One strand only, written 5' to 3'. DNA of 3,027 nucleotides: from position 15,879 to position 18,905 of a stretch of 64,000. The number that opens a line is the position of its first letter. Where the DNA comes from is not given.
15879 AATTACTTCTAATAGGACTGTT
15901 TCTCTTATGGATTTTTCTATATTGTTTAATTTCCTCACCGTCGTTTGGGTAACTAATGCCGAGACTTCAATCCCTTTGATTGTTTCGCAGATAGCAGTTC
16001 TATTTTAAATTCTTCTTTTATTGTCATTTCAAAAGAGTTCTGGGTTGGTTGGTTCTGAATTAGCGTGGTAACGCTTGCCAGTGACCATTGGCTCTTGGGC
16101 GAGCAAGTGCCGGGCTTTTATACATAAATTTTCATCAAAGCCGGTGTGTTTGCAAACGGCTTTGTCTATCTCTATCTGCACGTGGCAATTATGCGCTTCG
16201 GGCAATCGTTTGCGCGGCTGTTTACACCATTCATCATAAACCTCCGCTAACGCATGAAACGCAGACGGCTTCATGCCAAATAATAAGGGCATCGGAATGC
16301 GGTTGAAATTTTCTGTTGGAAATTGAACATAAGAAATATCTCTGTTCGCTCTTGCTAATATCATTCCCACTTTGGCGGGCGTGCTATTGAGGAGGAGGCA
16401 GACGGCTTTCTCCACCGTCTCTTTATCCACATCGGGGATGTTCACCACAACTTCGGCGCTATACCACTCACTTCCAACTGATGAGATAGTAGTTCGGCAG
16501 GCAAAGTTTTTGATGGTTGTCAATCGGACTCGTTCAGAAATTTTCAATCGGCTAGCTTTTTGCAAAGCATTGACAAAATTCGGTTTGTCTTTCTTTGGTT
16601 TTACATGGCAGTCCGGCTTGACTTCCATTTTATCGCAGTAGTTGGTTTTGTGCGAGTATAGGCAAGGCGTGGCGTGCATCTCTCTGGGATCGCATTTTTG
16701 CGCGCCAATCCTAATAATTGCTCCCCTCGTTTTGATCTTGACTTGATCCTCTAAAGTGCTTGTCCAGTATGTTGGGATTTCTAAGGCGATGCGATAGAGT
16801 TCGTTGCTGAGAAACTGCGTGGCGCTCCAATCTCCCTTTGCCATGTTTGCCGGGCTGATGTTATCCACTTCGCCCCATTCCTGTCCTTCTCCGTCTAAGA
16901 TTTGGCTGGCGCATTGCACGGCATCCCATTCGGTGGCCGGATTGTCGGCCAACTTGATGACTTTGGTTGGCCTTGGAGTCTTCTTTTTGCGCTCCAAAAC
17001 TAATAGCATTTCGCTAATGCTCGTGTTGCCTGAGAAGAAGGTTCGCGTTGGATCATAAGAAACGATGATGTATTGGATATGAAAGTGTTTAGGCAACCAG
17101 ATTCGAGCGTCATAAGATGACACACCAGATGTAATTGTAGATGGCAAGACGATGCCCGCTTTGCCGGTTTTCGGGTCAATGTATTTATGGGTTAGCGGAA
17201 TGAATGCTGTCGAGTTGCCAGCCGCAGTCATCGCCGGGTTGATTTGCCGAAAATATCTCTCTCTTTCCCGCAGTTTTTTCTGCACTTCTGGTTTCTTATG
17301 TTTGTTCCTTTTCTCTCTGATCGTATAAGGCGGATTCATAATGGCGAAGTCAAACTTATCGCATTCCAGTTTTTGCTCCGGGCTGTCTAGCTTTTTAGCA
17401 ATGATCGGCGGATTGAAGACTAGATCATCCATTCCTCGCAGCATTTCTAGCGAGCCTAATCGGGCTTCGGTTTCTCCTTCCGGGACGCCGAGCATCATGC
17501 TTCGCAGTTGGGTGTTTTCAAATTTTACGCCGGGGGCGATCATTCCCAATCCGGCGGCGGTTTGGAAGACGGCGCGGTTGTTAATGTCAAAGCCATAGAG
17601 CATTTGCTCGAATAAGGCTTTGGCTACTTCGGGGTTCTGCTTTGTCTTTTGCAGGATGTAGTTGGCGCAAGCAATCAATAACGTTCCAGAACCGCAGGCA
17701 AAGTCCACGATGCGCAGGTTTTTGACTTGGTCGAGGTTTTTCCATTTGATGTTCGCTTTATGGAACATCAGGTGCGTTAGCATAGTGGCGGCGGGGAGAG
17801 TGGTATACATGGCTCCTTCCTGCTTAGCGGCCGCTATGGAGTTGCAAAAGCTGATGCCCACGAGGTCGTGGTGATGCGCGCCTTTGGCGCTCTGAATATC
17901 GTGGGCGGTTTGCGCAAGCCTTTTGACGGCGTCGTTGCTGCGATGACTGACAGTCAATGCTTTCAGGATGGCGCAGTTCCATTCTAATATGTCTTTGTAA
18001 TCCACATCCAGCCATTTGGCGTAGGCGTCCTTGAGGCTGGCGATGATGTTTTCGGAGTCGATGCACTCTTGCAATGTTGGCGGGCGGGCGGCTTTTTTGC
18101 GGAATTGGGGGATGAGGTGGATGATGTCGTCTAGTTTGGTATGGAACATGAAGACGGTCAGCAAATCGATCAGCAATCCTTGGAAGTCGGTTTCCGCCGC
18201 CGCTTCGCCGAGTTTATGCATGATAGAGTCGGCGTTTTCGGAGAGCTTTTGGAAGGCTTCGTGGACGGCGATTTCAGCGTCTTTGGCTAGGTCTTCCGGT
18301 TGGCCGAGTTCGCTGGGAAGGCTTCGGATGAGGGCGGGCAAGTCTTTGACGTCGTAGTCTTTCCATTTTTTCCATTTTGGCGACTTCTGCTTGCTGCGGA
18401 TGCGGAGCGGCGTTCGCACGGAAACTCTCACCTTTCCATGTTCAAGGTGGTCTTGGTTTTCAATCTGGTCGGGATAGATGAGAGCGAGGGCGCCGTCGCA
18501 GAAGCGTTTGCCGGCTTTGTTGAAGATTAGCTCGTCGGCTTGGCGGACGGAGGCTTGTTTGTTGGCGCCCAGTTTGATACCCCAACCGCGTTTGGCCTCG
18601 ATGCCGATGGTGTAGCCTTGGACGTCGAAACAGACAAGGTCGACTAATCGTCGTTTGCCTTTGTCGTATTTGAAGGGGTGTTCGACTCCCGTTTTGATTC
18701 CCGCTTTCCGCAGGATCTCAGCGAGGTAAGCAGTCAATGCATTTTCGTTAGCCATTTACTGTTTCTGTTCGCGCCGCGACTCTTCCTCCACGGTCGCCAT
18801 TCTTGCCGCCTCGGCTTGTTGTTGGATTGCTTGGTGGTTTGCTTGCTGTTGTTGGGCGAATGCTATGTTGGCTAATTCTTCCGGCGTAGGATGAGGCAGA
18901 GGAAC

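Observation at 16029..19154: J-domain co-chaperone gene abutted to a fused nuclease-methyltransferase (type IIG-like) gene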

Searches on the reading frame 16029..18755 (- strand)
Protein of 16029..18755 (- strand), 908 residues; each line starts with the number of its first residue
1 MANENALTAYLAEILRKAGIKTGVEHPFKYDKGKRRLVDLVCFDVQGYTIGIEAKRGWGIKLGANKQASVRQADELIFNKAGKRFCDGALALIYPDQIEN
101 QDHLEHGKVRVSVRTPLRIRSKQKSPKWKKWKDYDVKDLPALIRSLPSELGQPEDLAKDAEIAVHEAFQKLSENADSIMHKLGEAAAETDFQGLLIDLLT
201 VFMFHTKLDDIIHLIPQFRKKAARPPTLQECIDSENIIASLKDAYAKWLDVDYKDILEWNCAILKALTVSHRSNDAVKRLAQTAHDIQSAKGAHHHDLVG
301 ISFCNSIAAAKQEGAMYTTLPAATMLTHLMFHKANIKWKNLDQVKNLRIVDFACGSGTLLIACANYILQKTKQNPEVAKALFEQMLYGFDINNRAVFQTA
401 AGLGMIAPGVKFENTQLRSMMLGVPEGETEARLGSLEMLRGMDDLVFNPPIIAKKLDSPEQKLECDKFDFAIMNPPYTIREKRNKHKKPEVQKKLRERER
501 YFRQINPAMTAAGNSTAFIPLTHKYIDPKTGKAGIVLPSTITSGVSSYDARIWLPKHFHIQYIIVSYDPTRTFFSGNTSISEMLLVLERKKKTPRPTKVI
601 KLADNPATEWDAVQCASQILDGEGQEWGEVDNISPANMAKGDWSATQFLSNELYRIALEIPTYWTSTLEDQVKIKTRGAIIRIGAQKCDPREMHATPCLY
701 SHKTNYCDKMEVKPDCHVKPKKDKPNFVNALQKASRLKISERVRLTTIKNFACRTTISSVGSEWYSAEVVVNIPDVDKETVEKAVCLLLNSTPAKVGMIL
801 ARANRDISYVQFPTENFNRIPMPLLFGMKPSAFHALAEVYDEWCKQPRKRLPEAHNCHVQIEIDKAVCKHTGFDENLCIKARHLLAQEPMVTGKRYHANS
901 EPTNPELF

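Call 3: search_protein_families(library=pfam, proteins=[window:16029-18755:-], max_evalue=0.1)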
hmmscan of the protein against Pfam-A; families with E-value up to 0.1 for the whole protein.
window:16029-18755:- (908 aa): 6 families
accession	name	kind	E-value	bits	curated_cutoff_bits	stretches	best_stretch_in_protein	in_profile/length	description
PF02384.22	N6_Mtase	-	6.2e-13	49.2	20.4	1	308-599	20-241/311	N-6 DNA Methylase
PF07669.17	Eco57I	-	1.1e-05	26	25.3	1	386-564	3-163/171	Eco57I restriction-modification methylase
PF01170.24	UPF0020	-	0.0024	18.1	22.3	0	346-403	29-96/197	RMKL-like, methyltransferase domain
PF20473.4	MmeI_Mtase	-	0.0033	17.1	27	0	341-362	15-36/259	MmeI, DNA-methyltransferase domain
PF05175.20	MTS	-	0.026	14.6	23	0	339-365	25-51/170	Methyltransferase small domain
PF13847.12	Methyltransf_31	-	0.053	13.7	27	0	345-396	3-41/145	Methyltransferase domain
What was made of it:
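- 16029..18755 (-): 908-aa type IIG-like restriction-modification gene (nuclease + helical spacer + N6-adenine methyltransferase + target-recognition region). Pfam N6_Mtase and Eco57I hits in call 3.
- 16956..17840 (-): Gamma-class N6-adenine methyltransferase domain (about residues 306-600), with motif I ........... and motif IV NPPY. Pfam PF02384 covers residues 308-599 at E 6e-13 (call 3).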

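Call 4: search_protein_families(library=padloc, proteins=[window:16029-18755:-], max_evalue=0.1)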
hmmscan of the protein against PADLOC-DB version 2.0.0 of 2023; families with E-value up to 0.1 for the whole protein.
window:16029-18755:- (908 aa): 33 families (the best 25 are shown)
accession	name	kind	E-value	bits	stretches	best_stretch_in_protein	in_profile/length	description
PDLC03335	MTase_II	-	2.6e-12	44.2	1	345-592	102-307/607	Type II methyltransferase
PDLC04134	mad2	-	1.5e-09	35.2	1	339-602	285-456/492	mads_2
PDLC03021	MTase_I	-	1.6e-09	35.1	1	305-564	155-355/491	Type I methyltransferase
PDLC03029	MTase_I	-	5.9e-08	29.6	2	311-394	174-247/661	Type I methyltransferase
PDLC03624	REase_MTase_IIG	-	9.9e-07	25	2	463-601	530-659/1271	Type IIG restriction enzyme-methyltransferase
PDLC03348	MTase_II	-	1.6e-06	24.9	1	274-404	181-310/727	Type II methyltransferase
PDLC03318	MTase_II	-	3.8e-06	23.5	1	341-595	360-630/723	Type II methyltransferase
PDLC02525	PglX|PglXI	-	4.2e-06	23.7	1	337-407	275-349/607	PglX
PDLC03267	MTase_II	-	1.5e-05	22.1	1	397-607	39-235/539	Type II methyltransferase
PDLC02518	PglX|PglXI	-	8.2e-05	18.4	1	325-400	287-367/1412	PglX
PDLC02521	PglX|PglXI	-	8.4e-05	18.7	1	342-398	304-364/1174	PglX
PDLC03226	MTase_II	-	8.6e-05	19.3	1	305-453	8-140/579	Type II methyltransferase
PDLC03022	MTase_I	-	0.00019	17.9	1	253-450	120-308/857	Type I methyltransferase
PDLC03338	MTase_II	-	0.00021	18.1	1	312-405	127-215/604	Type II methyltransferase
PDLC03033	MTase_I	-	0.00023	18.3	0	464-553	299-387/541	Type I methyltransferase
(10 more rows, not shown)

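Call 5: search_protein_families(library=ncbifam, proteins=[window:16029-18755:-], max_evalue=0.1)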
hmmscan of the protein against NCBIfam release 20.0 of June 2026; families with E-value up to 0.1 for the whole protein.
window:16029-18755:- (908 aa): 7 families
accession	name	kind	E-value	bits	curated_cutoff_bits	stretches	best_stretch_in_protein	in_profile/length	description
NF047738.1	antiphage_MADS2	equivalog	4.6e-13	48.3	720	1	341-593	327-570/654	methylation-associated defense system DNA methyltransferase MAD2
TIGR02987.1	met_A_Alw26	exception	2.8e-11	42.9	353.5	1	311-594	1-251/523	Alw26I/Eco31I/Esp3I family type II restriction adenine-specific DNA-methyltransferase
NF033454.1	BREX_5_MTaseX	exception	2.3e-05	22.1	900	1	324-400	280-361/1404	BREX-5 system adenine-specific DNA-methyltransferase PglX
TIGR03534.1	RF_mod_PrmC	equivalog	0.00013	21.5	199.1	1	340-456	83-171/253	peptide chain release factor N(5)-glutamine methyltransferase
NF033455.1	BREX_6_MTaseX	exception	0.00066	17.3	900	1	341-407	324-400/1319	BREX-6 system adenine-specific DNA-methyltransferase PglX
NF033452.1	BREX_1_MTaseX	exception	0.0015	16.4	500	1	342-396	310-368/1210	BREX-1 system adenine-specific DNA-methyltransferase PglX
TIGR00536.1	hemK_fam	subfamily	0.0042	16.2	115.5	0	338-369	106-138/286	HemK family protein methyltransferase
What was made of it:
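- On BREX PglX / MADS MAD2 methyltransferases: BREX-1/5/6 PglX score 16-22 bits against 500-900 (call 5).
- Closest known: Controller. Different: The Pfam and NCBIfam scans returned only J-domain-type hits for this ORF and no DNA-binding family (calls 3, 5).
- The scores lie far below the family cut-offs: MAD2 48 bits against 720, BREX PglX 16-22 bits against 500-900 (call 5).
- Tried and rejected: BREX or MADS membership is rejected on scores and context (calls 4, 5).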

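Call 6: find_homologous_proteins(query=window:16029-18755:-, max_evalue=0.001)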
Query window:16029-18755:- (908 aa): 290 proteins with E <= 0.001 among 8000 candidates; the best 120 are listed.
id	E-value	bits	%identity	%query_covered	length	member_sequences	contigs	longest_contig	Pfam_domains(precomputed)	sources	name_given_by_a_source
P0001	0.0e+0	2109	100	100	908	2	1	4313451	PF02384.23,PF07669.18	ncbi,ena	-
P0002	0.0e+0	1836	88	100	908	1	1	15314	PF02384.23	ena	-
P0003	0.0e+0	1769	85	100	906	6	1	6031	PF02384.23,PF07669.18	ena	-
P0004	0.0e+0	1636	79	100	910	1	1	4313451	PF02384.23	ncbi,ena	-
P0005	0.0e+0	1382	68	100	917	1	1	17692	PF02384.23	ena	-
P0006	0.0e+0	1369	67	100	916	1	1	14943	PF02384.23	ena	-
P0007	0.0e+0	1369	68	100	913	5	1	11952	PF02384.23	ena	-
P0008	0.0e+0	1333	67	100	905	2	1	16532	PF02384.23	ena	-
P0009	0.0e+0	1332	67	99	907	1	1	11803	PF02384.23,PF20473.5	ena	-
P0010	0.0e+0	1322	66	100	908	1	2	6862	PF02384.23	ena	-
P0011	0.0e+0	1318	66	100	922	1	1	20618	PF02384.23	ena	-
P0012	0.0e+0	1303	65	100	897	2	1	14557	PF02384.23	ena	-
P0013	0.0e+0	1302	65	100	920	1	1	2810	PF02384.23,PF07669.18,PF20473.5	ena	-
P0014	0.0e+0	1297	65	100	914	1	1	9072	PF02384.23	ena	-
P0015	0.0e+0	1286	65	100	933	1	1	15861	PF02384.23,PF20473.5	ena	-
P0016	0.0e+0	1276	64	100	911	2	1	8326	PF02384.23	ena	-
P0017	0.0e+0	1265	64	100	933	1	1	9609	PF02384.23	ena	-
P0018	0.0e+0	1250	63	100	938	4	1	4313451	-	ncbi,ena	-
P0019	0.0e+0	1239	63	100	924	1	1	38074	PF02384.23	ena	-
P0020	0.0e+0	1238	63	100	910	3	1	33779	PF02384.23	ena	-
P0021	0.0e+0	1233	62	100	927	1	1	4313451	PF02384.23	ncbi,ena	-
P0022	0.0e+0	1217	62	100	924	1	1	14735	PF02384.23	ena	-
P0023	0.0e+0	1211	63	100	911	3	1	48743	PF02384.23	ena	-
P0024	0.0e+0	1200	63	99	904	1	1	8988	PF02384.23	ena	-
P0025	0.0e+0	1199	62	100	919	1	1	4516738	PF02384.23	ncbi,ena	-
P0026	0.0e+0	1187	62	100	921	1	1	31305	PF02384.23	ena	-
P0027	0.0e+0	1185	60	99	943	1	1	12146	PF02384.23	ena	-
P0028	0.0e+0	1163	61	100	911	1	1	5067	PF02384.23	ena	-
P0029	0.0e+0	1154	61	100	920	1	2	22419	PF02384.23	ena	-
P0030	0.0e+0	1135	60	100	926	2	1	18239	PF02384.23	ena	-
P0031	0.0e+0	1113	57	100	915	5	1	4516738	PF02384.23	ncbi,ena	-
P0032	0.0e+0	1110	58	100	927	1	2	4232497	PF02384.23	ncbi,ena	-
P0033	0.0e+0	1108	59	100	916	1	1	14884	PF02384.23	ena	-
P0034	3.3e-297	1007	62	82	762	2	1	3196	PF02384.23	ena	-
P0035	1.7e-283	961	58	86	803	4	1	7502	PF02384.23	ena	-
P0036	7.4e-258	876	48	99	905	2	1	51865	PF02384.23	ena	-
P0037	7.6e-252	857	47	100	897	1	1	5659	PF02384.23,PF07669.18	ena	-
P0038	9.2e-247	840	47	99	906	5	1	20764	PF02384.23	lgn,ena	-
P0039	1.7e-246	839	47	99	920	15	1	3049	PF02384.23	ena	-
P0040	9.5e-246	836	65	65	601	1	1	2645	PF02384.23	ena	-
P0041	2.4e-245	835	46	99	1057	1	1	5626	PF02384.23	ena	-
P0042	2.7e-245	835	47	100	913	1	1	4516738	PF02384.23,PF07669.18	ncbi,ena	-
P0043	4.0e-242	824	46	99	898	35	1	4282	PF02384.23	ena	-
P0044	1.3e-241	823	46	99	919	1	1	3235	PF02384.23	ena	-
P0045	1.7e-241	822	47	100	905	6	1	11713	PF02384.23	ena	-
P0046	6.0e-241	820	46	99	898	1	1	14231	PF02384.23,PF07669.18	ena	-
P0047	4.1e-240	818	47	100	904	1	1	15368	PF02384.23,PF07669.18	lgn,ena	-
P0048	8.9e-240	817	46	99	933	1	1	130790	PF02384.23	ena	-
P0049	3.8e-239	815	46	99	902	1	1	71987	PF02384.23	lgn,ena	-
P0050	8.3e-239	813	45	99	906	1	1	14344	PF02384.23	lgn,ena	-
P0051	5.2e-238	811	45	99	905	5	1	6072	PF02384.23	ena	-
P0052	6.1e-238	811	46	99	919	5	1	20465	PF02384.23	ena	-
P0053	2.4e-237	809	46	100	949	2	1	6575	PF02384.23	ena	-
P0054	6.0e-237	807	46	99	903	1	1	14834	PF02384.23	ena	-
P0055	6.1e-237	807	45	99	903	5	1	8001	PF02384.23,PF07669.18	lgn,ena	-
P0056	2.1e-234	799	45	100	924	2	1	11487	PF02384.23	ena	-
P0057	2.6e-234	798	45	99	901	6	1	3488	PF02384.23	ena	-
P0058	4.1e-234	798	45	99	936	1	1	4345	PF02384.23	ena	-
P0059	1.3e-233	796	45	99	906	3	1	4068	PF02384.23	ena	-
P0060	1.5e-233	796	45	99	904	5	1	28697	PF02384.23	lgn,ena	-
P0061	2.6e-233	795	46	99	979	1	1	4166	PF02384.23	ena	-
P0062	2.8e-233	795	46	95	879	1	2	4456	PF02384.23,PF07669.18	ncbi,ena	-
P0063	1.2e-232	793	46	99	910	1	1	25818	PF02384.23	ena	-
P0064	6.8e-232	791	45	99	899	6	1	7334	PF02384.23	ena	-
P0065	1.9e-231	789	46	99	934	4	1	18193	PF02384.23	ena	-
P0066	5.0e-231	788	45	99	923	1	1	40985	PF02384.23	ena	-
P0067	5.5e-231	788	44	100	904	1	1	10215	PF02384.23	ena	-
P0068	9.0e-231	787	45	99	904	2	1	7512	PF02384.23,PF07669.18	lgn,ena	-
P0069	1.6e-230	786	45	100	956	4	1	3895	PF02384.23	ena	-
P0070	4.3e-230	785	44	99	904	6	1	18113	PF02384.23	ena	-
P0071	9.5e-230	783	44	99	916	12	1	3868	PF02384.23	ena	-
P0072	9.0e-229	780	45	99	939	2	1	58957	PF02384.23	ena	-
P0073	4.0e-227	775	45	99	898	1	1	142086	PF02384.23,PF07669.18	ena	-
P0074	2.8e-226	772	44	99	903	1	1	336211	PF02384.23,PF07669.18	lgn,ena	-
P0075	1.5e-224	766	44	99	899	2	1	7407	PF02384.23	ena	-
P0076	5.4e-223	761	43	99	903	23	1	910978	PF02384.23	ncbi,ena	-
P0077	2.2e-222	759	44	99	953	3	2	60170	PF02384.23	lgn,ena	-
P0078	2.7e-222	759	44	99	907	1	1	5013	PF02384.23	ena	-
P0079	3.7e-222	758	49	83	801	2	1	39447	PF02384.23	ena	-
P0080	1.0e-221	757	50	80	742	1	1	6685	PF02384.23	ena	-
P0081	3.6e-221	755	43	99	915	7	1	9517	PF02384.23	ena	-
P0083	3.0e-219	749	50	79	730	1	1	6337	PF02384.23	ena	-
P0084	8.9e-219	747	43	99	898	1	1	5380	PF02384.23,PF07669.18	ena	-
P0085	1.6e-217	743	47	89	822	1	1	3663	PF02384.23,PF07669.18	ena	-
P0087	2.6e-215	736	44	99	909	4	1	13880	PF02384.23,PF07669.18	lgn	-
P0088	5.4e-215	735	43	99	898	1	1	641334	PF02384.23,PF07669.18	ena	-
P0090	7.3e-213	728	51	72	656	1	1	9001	PF02384.23,PF07669.18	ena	-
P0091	3.2e-212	725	42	98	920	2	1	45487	PF02384.23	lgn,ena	-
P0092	6.3e-212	724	43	92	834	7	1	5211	PF02384.23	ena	-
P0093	8.1e-211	721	42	99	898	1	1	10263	PF02384.23,PF07669.18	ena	-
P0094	9.2e-206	704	42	97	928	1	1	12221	PF02384.23,PF07669.18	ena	-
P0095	3.4e-202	692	41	100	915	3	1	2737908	PF02384.23,PF07669.18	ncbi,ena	-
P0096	1.4e-201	690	40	100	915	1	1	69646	PF02384.23,PF07669.18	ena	-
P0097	3.6e-201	689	47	79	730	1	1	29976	PF02384.23,PF07669.18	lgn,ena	-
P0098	6.7e-201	688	41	100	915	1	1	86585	PF02384.23,PF07669.18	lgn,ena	-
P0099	2.0e-199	683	41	100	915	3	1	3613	PF02384.23,PF07669.18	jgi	-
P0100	6.2e-199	681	42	92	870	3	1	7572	PF02384.23,PF07669.18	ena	-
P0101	9.1e-199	681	40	99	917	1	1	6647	PF02384.23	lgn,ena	-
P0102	2.4e-198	680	40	100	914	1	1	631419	PF02384.23,PF07669.18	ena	-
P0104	2.3e-197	676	40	100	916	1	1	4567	PF02384.23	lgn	-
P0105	2.1e-189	650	39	99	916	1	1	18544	PF02384.23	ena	-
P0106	2.5e-188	646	43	88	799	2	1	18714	PF02384.23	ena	-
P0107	1.0e-186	641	43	84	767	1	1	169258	PF02384.23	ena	-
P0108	7.3e-186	638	38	98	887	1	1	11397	PF02384.23,PF07669.18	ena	-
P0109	7.6e-186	638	39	99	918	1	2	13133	PF02384.23,PF07669.18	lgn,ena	-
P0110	2.8e-184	633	38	100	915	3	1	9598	PF02384.23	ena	-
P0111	7.1e-183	628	48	69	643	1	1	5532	PF02384.23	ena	-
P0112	2.6e-178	613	44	82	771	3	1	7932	PF02384.23,PF07669.18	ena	-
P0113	7.8e-170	585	42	79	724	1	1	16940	PF02384.23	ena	-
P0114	3.5e-168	580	52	57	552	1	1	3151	PF02384.23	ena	-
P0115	1.1e-166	575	37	98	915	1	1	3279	PF02384.23,PF07669.18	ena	-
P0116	1.9e-162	561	50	60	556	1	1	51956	PF02384.23,PF07669.18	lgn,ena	-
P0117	2.4e-154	534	55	52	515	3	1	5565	PF02384.23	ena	-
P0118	4.5e-134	467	42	66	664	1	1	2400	PF02384.23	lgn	-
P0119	3.1e-123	431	43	62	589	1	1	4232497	PF02384.23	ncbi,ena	-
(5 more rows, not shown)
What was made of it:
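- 16029..18755 (-): A full-length conserved family of at least 290 proteins in call 6.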

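Call 8: find_encoding_contigs(protein=P0004, flank=6000, max_places=3)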
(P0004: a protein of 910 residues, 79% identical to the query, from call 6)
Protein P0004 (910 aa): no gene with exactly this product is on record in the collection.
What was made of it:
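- Its locus could not be retrieved (call 8), so a second J copy there is not excluded.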

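Call 9: find_encoding_contigs(protein=P0018, flank=6000, max_places=3)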
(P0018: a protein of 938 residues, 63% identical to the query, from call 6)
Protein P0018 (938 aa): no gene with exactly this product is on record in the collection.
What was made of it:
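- Tried and rejected: P0004 and P0018 have no record (calls 8, 9).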

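Call 11: find_related_loci(query=A1, collection=genome_contigs, flank=6000)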
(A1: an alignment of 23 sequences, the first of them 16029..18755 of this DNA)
Query A1 (908 aa) in genome_contigs; peptide patterns used: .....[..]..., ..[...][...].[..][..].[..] (x = any residue, [..] = any of these).
592 stretches matched a pattern; 554 encode a relative of the query (tblastn E <= 1e-3); the best 80 are kept; 79 distinct loci.
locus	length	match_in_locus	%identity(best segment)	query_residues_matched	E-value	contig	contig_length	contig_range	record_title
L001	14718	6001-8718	86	1-908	0e+0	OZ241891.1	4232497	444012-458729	MAG: Limisphaerales bacterium isolate 13428dcb-cd66-474c-a4e8-c35200876364 genome assembly, chromosome: 1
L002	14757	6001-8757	62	1-908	0e+0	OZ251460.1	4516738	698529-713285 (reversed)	MAG: Limisphaerales bacterium isolate 2f8dc77b-15da-45c1-ae04-c50d9079170f genome assembly, chromosome: 1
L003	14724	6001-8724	56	1-908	0e+0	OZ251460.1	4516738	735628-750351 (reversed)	MAG: Limisphaerales bacterium isolate 2f8dc77b-15da-45c1-ae04-c50d9079170f genome assembly, chromosome: 1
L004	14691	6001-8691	47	1-902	0e+0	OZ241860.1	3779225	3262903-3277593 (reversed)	MAG: Dehalococcoidia bacterium isolate 622caf9c-9a0b-40dd-93ad-3e8d7e620a5e genome assembly, chromosome: 1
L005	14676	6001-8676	46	1-896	0e+0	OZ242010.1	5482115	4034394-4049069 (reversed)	MAG: Candidatus Latescibacterota bacterium isolate 318c57a3-5c92-4b38-acc3-b9680ed3e2d2 genome assembly, chromosome: 1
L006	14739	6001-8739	47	1-907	0e+0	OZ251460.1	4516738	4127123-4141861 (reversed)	MAG: Limisphaerales bacterium isolate 2f8dc77b-15da-45c1-ae04-c50d9079170f genome assembly, chromosome: 1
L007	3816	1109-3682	46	38-896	0e+0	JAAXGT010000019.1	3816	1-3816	MAG: Rhodothermales bacterium isolate Plut_88870 unfiltered_Plut_88870_genomic_contig_1081853, whole genome shotgun sequ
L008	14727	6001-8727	57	1-907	0e+0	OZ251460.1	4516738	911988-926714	MAG: Limisphaerales bacterium isolate 2f8dc77b-15da-45c1-ae04-c50d9079170f genome assembly, chromosome: 1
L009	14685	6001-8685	43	1-899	0e+0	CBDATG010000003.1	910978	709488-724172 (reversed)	MAG: Dehalococcoidia bacterium isolate 80e6128f-517f-43e6-b03b-0ad7e0561b48 genome assembly, contig: contig_3, whole gen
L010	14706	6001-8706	44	1-896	0e+0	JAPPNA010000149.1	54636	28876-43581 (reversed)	MAG: Bacteroidota bacterium isolate RHO3_bin_5 NODE_1354_length_54636_cov_17.296184, whole genome shotgun sequence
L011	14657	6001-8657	65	1-908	0e+0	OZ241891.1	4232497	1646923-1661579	MAG: Limisphaerales bacterium isolate 13428dcb-cd66-474c-a4e8-c35200876364 genome assembly, chromosome: 1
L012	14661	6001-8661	42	1-896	0e+0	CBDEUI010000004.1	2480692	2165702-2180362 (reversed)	MAG: Dehalococcoidia bacterium isolate ad9f7b61-278f-4741-b500-8967a4410cb0 genome assembly, contig: contig_4, whole gen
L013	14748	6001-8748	39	1-908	0e+0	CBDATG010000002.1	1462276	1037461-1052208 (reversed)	MAG: Dehalococcoidia bacterium isolate 80e6128f-517f-43e6-b03b-0ad7e0561b48 genome assembly, contig: contig_2, whole gen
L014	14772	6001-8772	58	1-908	0e+0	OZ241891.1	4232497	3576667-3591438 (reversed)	MAG: Limisphaerales bacterium isolate 13428dcb-cd66-474c-a4e8-c35200876364 genome assembly, chromosome: 1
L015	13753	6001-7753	43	1-585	1e-126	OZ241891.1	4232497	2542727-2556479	MAG: Limisphaerales bacterium isolate 13428dcb-cd66-474c-a4e8-c35200876364 genome assembly, chromosome: 1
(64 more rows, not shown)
